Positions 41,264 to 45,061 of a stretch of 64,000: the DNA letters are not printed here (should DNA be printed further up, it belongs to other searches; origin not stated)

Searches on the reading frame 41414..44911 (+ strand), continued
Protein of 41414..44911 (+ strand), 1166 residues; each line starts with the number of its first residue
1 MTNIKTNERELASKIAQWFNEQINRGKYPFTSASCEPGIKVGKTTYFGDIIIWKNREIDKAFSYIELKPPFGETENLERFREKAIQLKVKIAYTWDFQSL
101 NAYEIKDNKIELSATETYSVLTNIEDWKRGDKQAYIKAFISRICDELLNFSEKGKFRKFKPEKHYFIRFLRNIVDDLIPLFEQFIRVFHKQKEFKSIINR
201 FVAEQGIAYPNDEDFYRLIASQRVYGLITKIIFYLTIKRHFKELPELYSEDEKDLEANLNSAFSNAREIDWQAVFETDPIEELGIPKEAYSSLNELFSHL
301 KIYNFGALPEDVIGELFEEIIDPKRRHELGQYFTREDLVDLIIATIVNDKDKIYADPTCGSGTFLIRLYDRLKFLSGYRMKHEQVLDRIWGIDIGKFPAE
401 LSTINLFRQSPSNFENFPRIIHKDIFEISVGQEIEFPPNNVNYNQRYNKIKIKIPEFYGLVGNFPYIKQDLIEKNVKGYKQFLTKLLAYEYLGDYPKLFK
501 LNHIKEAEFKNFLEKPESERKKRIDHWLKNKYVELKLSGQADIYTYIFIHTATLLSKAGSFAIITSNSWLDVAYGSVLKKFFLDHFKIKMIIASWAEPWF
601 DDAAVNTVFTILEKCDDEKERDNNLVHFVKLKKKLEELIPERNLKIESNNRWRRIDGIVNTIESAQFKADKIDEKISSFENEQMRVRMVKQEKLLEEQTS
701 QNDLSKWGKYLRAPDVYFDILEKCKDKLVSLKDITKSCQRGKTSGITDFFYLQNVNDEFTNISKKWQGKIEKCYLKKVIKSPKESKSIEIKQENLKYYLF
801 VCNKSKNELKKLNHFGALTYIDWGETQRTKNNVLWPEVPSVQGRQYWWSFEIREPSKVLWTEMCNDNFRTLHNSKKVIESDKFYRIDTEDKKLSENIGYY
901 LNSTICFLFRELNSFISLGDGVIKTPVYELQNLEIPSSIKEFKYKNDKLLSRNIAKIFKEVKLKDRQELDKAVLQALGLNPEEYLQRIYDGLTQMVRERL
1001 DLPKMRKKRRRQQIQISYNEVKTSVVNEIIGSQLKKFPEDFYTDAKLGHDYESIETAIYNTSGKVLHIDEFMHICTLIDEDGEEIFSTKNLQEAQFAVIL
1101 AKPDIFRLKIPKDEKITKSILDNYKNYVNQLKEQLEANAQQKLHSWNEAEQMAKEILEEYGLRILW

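Call 67: find_encoding_contigs(protein=P0248, flank=6000, max_places=2)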
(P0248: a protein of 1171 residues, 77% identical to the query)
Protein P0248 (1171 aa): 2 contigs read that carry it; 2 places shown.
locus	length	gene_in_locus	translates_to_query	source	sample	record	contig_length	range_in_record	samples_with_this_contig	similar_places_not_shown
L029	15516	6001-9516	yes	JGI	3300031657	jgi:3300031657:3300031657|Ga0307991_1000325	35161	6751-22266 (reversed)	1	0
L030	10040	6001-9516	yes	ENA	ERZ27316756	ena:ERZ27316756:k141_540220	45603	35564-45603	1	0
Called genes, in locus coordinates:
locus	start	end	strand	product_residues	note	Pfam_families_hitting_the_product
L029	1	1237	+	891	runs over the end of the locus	PF13860:FlgD_ig (faint), PF18962:Por_Secre_tail (weak)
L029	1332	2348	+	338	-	PF01018:GTP1_OBG, PF01926:MMR_HSR1, PF02421:FeoB_N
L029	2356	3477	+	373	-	PF02595:Gly_kinase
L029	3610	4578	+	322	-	PF00389:2-Hacid_dh, PF02826:2-Hacid_dh_C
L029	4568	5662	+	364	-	PF02481:DNA_processg_A, PF17782:WHD_DprA (weak)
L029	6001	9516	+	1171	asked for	PF02384:N6_Mtase, PF07669:Eco57I, PF22837:M_Eco57I_C (weak)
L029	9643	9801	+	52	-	-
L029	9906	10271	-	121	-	-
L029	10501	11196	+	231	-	PF01138:RNase_PH, PF03725:RNase_PH_C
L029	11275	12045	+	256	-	PF10502:Peptidase_S26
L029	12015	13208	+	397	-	PF04055:Radical_SAM, PF06969:HemN_C (weak)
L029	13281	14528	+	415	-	-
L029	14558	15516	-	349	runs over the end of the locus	PF01384:PHO4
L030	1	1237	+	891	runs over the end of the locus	PF13860:FlgD_ig (weak), PF18962:Por_Secre_tail (weak)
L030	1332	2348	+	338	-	PF01018:GTP1_OBG, PF01926:MMR_HSR1, PF02421:FeoB_N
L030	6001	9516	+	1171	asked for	PF02384:N6_Mtase, PF07669:Eco57I, PF22837:M_Eco57I_C (weak)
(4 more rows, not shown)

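Call 68: find_encoding_contigs(protein=P0251, flank=6000, max_places=2)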
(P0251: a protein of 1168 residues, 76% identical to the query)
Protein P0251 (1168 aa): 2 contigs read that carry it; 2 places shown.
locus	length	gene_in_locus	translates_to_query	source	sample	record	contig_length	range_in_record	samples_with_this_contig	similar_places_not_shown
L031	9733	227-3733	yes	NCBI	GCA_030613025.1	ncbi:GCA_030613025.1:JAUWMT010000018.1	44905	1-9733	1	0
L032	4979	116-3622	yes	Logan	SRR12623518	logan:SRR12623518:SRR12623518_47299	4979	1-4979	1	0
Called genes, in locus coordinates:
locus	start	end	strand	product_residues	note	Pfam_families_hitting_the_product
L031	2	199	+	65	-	?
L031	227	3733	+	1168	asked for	PF02384:N6_Mtase, PF07669:Eco57I, PF22837:M_Eco57I_C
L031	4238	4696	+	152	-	-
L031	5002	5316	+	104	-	-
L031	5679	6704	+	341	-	PF03783:CsgG, PF17680:FlgO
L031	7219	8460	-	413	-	PF01637:ATPase_2 (faint), PF13173:AAA_14, PF13401:AAA_22 (faint), PF13635:DUF4143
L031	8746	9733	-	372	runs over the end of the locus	PF03977:OAD_beta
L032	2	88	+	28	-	?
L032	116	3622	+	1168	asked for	PF02384:N6_Mtase, PF07669:Eco57I, PF22837:M_Eco57I_C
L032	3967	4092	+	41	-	-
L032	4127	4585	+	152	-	-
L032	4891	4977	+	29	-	?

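Call 73: search_protein_families(library=phrogs, proteins=[window:41414-44911:+], max_evalue=0.01)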
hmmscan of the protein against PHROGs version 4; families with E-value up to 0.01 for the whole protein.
window:41414-44911:+ (1166 aa): 4 families
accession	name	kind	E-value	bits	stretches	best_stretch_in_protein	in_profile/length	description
phrog_16674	-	other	1.1e-13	50.9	1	292-371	367-449/1364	DNA methyltransferase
phrog_2713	-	unknown function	3.1e-12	47.3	1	251-407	102-264/520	-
phrog_11371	-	unknown function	0.00062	20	1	319-394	279-350/383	-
phrog_5696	-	unknown function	0.01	16.3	0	307-369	96-164/250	-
